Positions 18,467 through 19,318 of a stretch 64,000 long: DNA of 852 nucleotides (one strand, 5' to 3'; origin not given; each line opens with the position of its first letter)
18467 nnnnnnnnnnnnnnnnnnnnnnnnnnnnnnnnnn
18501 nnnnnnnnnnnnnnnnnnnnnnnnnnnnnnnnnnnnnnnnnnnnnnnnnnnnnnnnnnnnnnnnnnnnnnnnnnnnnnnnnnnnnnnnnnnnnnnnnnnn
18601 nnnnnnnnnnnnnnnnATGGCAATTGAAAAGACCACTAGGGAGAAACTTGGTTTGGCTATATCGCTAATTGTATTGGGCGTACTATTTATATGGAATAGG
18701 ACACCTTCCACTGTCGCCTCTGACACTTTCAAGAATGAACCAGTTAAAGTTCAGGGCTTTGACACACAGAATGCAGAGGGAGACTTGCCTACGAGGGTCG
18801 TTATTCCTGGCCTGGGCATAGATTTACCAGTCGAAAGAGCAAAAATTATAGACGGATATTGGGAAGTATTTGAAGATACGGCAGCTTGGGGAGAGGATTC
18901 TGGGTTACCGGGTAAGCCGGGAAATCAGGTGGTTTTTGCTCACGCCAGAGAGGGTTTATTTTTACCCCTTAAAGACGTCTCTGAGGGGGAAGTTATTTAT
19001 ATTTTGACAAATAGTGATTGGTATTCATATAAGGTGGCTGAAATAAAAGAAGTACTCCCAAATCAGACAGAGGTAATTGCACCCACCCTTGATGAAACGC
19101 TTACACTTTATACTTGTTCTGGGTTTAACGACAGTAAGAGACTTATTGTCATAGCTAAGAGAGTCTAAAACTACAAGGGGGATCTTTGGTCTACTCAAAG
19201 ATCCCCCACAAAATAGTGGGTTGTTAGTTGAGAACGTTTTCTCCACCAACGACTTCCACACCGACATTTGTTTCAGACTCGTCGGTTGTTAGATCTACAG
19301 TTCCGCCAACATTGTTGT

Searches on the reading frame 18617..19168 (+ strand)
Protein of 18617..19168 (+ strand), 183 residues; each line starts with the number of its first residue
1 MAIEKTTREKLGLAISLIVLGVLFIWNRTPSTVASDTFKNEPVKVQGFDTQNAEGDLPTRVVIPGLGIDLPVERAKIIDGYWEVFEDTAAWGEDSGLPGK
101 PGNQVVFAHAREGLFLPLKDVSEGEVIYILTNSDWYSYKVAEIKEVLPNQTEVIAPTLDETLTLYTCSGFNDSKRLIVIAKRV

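Call 7: search_protein_families(library=pfam, proteins=[window:18617-19168:+], max_evalue=0.01)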
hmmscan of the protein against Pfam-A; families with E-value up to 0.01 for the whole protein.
window:18617-19168:+ (183 aa): 1 family
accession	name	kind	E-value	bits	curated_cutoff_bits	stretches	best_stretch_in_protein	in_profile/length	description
PF04203.18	Sortase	-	2.6e-22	79.3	26.6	1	62-183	2-125/125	Sortase domain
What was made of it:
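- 18617..19168 (+): Sortase (183 aa): N-terminal membrane helix, and catalytic His109 (FAHAR), Cys167 (TLYTCS) and Arg175 (SKRL). Its start overlaps the end of paralog 3 by 11 bases. Pfam PF04203, E = 2.6e-22 (call 7).
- Checked: A sortase gene (18617-19168; Pfam PF04203, E = 2.6e-22) follows immediately (call 7).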

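Call 8: search_protein_families(library=ncbifam, proteins=[window:18617-19168:+], max_evalue=0.01)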
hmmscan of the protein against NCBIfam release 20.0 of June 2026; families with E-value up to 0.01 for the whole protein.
window:18617-19168:+ (183 aa): 7 families
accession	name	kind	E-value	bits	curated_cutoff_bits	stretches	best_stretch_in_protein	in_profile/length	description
NF033747.1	class_E_sortase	subfamily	9.3e-13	48.5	160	1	51-181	64-204/211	class E sortase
TIGR01076.1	sortase_fam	subfamily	4.3e-12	46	39.35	1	61-183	3-128/136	sortase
NF033745.1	class_C_sortase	subfamily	6.5e-11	42.4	160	1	58-182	93-220/220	class C sortase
NF058671.1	sortase_SrtD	exception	8.9e-11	41.8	140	1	93-171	95-172/187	class D sortase, LPxTATN-specific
NF033746.1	class_D_sortase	subfamily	2.4e-10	40.3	165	1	85-181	33-132/135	class D sortase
TIGR03784.1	marine_sortase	equivalog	5e-08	32.8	158.25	1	92-172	81-161/174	class GN sortase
NF033748.1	class_F_sortase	subfamily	5.6e-07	29.3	166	1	54-173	7-139/155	class F sortase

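Call 44: search_solved_structures(query=window:18617-19165:+, max_evalue=0.01)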
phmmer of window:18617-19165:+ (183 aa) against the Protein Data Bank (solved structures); distinct sequences matched with E-value up to 0.01: 42.
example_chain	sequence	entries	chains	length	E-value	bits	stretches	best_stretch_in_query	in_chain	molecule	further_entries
2kw8_A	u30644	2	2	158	1.8e-08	37.3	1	59-180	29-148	LPXTG-site transpeptidase family protein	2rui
9iok_A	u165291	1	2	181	9.1e-08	35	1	97-157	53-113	Peptidase C60, sortase A and B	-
9m4u_B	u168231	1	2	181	9.1e-08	35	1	97-157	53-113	Peptidase C60, sortase A and B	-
9iv0_A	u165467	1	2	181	9.4e-08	35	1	97-157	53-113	Peptidase C60, sortase A and B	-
9m5j_B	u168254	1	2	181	9.4e-08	35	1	97-157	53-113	Peptidase C60, sortase A and B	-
9m5i_B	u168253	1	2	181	9.5e-08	35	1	97-157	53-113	Peptidase C60, sortase A and B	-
3rcc_A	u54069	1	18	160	1.3e-07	34.5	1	61-180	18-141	Sortase SrtA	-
7s56_A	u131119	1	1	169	1.6e-07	34.2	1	61-180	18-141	Class A sortase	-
9j0t_A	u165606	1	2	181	2.4e-07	33.6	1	96-157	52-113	Peptidase C60, sortase A and B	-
9m6n_B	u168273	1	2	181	2.4e-07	33.6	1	96-157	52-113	Peptidase C60, sortase A and B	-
9m2g_A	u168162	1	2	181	2.5e-07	33.6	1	97-157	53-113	Peptidase C60, sortase A and B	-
9m2n_A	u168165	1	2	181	2.5e-07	33.6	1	97-157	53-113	Peptidase C60, sortase A and B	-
4d70_A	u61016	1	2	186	4.1e-07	32.9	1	82-181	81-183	SORTASE FAMILY PROTEIN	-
5k9a_A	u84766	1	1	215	4.1e-07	32.9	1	51-183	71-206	Putative fimbrial associated sortase-like protein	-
6bwe_A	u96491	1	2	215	4.3e-07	32.8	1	92-183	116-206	Putative fimbrial associated sortase-like protein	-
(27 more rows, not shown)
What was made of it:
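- Closest known: Canonical LPXTG cell-wall sorting signal with class A housekeeping sortase. Same: The best PDB sequence match is Bacillus anthracis SrtA, 2kw8, at 37 bits (call 44).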

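Call 49: find_homologous_proteins(query=window:18617-19165:+)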
Query window:18617-19165:+ (183 aa): 473 proteins with E <= 0.001 among 699 candidates; the best 120 are listed.
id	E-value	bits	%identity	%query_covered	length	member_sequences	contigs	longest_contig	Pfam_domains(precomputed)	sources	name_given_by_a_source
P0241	1.3e-116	404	100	100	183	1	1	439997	PF04203.19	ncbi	-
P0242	7.6e-73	262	64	100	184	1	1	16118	PF04203.19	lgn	-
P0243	3.7e-72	260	63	98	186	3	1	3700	PF04203.19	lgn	-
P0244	4.6e-71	256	63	100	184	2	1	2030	PF04203.19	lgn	-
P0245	3.3e-70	253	67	95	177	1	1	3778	PF04203.19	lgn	-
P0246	1.3e-69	251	61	100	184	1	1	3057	PF04203.19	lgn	-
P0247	1.6e-69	251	67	80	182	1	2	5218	PF04203.19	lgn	-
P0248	1.4e-68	248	63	88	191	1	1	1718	PF04203.19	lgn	-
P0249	1.6e-68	248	65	95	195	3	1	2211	PF04203.19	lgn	-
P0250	1.8e-68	248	62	98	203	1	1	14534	PF04203.19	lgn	-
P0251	2.8e-68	247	62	99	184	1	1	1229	PF04203.19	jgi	-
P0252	9.7e-68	245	62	95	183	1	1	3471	PF04203.19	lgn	-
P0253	1.2e-67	245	62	100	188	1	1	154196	PF04203.19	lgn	-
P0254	1.9e-67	244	62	99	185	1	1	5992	PF04203.19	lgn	-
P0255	2.4e-67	244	60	98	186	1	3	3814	PF04203.19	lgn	-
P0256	8.5e-67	242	64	83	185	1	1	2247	PF04203.19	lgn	-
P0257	1.4e-66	241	62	95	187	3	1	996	PF04203.19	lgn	-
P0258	1.9e-66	241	64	95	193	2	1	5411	PF04203.19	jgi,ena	-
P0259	2.5e-66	241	57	97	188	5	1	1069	PF04203.19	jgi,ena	-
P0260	2.7e-66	241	66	85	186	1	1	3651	PF04203.19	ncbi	-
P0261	1.0e-65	239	67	82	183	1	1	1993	PF04203.19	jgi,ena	-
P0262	1.3e-65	238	68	81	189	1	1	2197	PF04203.19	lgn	-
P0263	1.3e-65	238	60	98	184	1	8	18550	PF04203.19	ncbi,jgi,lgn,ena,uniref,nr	ncbi:MAG: Sortase family protein [Candidatus Woesebacteria bacterium GW2011_GWA1_39_8]|jgi:sortase A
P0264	1.9e-65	238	66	82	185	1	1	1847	PF04203.19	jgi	jgi:sortase A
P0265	2.1e-65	238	62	100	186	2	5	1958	PF04203.19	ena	-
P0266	3.9e-65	237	58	100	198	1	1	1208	PF04203.19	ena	-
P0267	4.8e-65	236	57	99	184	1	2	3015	PF04203.19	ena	-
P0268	5.6e-65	236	56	96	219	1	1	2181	PF04203.19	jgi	-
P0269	5.6e-65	236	59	100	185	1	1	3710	PF04203.19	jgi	jgi:sortase A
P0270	6.3e-65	236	59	98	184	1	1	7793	PF04203.19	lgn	-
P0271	7.5e-65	236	64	88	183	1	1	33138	PF04203.19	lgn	-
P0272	7.9e-65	236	60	96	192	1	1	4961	PF04203.19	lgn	-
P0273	9.9e-65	235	59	95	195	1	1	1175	PF04203.19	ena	-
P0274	1.1e-64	235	61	99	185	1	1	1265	PF04203.19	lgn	-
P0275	1.2e-64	235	62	95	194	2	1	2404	PF04203.19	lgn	-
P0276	1.6e-64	235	59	93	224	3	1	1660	PF04203.19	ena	-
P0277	1.6e-64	235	66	84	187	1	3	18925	PF04203.19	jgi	jgi:LPXTG-site transpeptidase (sortase) family protein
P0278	1.7e-64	235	57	98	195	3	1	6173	PF04203.19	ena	-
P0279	1.7e-64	235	60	95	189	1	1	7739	PF04203.19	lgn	-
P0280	2.1e-64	234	59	95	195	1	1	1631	PF04203.19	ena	-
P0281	2.2e-64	234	65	85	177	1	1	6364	PF04203.19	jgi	jgi:sortase A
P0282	2.4e-64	234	63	89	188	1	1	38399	PF04203.19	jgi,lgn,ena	-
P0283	3.1e-64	234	60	99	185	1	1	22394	PF04203.19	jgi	jgi:LPXTG-site transpeptidase (sortase) family protein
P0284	4.5e-64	233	60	99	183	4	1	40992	PF04203.19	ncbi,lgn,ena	ncbi:MAG: sortase [Patescibacteria group bacterium]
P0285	4.7e-64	233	58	100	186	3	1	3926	PF04203.19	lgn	-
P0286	5.2e-64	233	59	94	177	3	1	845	PF04203.19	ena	-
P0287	6.2e-64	233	64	97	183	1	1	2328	PF04203.19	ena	-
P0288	6.8e-64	233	62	98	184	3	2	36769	PF04203.19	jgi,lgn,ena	-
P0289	6.9e-64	233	57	99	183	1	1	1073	PF04203.19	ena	-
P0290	7.8e-64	232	57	100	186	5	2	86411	PF04203.19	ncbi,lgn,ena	-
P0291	7.8e-64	232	61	95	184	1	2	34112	PF04203.19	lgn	-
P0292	8.8e-64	232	59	93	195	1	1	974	PF04203.19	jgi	jgi:LPXTG-site transpeptidase (sortase) family protein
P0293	1.2e-63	232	59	100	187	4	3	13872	PF04203.19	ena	-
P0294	1.3e-63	232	58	96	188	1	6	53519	PF04203.19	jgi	jgi:sortase A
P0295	1.3e-63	232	61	100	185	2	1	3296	PF04203.19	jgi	jgi:sortase A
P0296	1.4e-63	232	61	88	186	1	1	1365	PF04203.19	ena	-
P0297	2.6e-63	231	61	95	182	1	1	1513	PF04203.19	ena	-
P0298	2.8e-63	231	58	100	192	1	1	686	PF04203.19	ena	-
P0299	3.4e-63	230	60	95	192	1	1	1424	PF04203.19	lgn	-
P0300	3.5e-63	230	61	99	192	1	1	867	PF04203.19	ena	-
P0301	4.8e-63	230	67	80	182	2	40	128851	PF04203.19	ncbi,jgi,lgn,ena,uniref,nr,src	ncbi:hypothetical protein A2962_03780 [Candidatus Woesebacteria bacterium RIFCSPLOWO2_01_FULL_39_61]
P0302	4.9e-63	230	56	97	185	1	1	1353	PF04203.19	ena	-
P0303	5.1e-63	230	57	99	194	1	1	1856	PF04203.19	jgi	jgi:sortase A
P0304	5.5e-63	230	62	84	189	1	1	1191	PF04203.19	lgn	-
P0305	5.6e-63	230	58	93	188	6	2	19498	PF04203.19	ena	-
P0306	6.1e-63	230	62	91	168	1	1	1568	PF04203.19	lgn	-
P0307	6.2e-63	230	60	95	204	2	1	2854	PF04203.19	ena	-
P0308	6.3e-63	230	58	96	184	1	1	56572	PF04203.19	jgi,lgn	jgi:LPXTG-site transpeptidase (sortase) family protein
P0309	6.4e-63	229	57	98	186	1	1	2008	PF04203.19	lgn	-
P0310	6.6e-63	229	57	97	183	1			PF04203.19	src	-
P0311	6.7e-63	229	60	88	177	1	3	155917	PF04203.19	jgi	jgi:sortase A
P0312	6.8e-63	229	61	96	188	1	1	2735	PF04203.19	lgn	-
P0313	7.4e-63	229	59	100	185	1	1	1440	PF04203.19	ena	-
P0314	7.5e-63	229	58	98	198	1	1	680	PF04203.19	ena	-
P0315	7.8e-63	229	58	96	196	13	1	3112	PF04203.19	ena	-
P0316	9.1e-63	229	60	85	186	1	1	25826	PF04203.19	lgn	-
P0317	1.1e-62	229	59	97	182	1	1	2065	PF04203.19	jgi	jgi:LPXTG-site transpeptidase (sortase) family protein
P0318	1.1e-62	229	63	87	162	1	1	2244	PF04203.19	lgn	-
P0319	1.6e-62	228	59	98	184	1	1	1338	PF04203.19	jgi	-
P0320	1.8e-62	228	56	100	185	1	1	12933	PF04203.19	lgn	-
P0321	2.0e-62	228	61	95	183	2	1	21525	PF04203.19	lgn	-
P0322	2.1e-62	228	57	97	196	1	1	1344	PF04203.19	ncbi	-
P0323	2.5e-62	228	57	94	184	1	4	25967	PF04203.19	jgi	jgi:LPXTG-site transpeptidase (sortase) family protein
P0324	2.8e-62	227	66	80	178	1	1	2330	PF04203.19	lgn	-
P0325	3.4e-62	227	58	97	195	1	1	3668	PF04203.19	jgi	jgi:LPXTG-site transpeptidase (sortase) family protein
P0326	3.6e-62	227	66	84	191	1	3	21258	PF04203.19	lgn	-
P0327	4.3e-62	227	58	96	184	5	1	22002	PF04203.19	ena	-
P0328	4.3e-62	227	55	96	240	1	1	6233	PF04203.19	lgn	-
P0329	5.2e-62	227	59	95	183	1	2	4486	PF04203.19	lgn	-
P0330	5.4e-62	226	58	98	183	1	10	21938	PF04203.19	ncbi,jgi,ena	-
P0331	5.6e-62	226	58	98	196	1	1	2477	PF04203.19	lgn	-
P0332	5.7e-62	226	59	99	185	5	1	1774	PF04203.19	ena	-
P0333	6.7e-62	226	62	93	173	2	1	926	PF04203.19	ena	-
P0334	7.1e-62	226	58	97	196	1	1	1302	PF04203.19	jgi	jgi:sortase A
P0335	7.2e-62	226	58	97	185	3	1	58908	PF04203.19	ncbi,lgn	-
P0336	7.7e-62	226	58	97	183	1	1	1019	PF04203.19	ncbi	-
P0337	9.7e-62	226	53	99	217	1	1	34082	PF04203.19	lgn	-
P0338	9.8e-62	226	59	95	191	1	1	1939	PF04203.19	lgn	-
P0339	1.0e-61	226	58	95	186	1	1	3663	PF04203.19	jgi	jgi:LPXTG-site transpeptidase (sortase) family protein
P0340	1.3e-61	225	59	95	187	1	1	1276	PF04203.19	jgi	jgi:LPXTG-site transpeptidase (sortase) family protein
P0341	1.4e-61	225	59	96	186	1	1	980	PF04203.19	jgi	jgi:sortase A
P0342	1.4e-61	225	64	81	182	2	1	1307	PF04203.19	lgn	-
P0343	1.5e-61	225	64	81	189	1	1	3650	PF04203.19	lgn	-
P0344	1.7e-61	225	60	94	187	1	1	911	PF04203.19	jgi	-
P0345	2.2e-61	225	56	98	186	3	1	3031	PF04203.19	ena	-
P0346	2.3e-61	224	55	100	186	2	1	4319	PF04203.19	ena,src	-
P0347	2.3e-61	224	59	97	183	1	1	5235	PF04203.19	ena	-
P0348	2.6e-61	224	58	98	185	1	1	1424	PF04203.19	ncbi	-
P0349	2.7e-61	224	58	83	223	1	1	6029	PF04203.19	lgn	-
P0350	2.9e-61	224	56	97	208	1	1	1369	PF04203.19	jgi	jgi:LPXTG-site transpeptidase (sortase) family protein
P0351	3.8e-61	224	60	97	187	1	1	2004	PF04203.19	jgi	jgi:LPXTG-site transpeptidase (sortase) family protein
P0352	4.8e-61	223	59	98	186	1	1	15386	PF04203.19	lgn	-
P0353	5.0e-61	223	54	99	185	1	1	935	PF04203.19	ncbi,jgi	jgi:LPXTG-site transpeptidase (sortase) family protein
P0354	5.4e-61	223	55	98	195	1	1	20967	PF04203.19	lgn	-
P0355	5.8e-61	223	57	94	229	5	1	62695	PF04203.19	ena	-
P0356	6.2e-61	223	58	95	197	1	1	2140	PF04203.19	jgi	-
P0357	9.8e-61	222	58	94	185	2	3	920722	PF04203.19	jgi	jgi:sortase A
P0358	1.8e-60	222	60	96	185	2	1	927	PF04203.19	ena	-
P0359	1.8e-60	222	58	98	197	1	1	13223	PF04203.19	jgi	jgi:sortase A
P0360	1.9e-60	221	52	99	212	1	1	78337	PF04203.19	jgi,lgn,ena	-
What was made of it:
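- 18617..19168 (+): At least 120 close relatives at 52-68% identity, where named all Patescibacteria or Woesebacteria (call 49).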
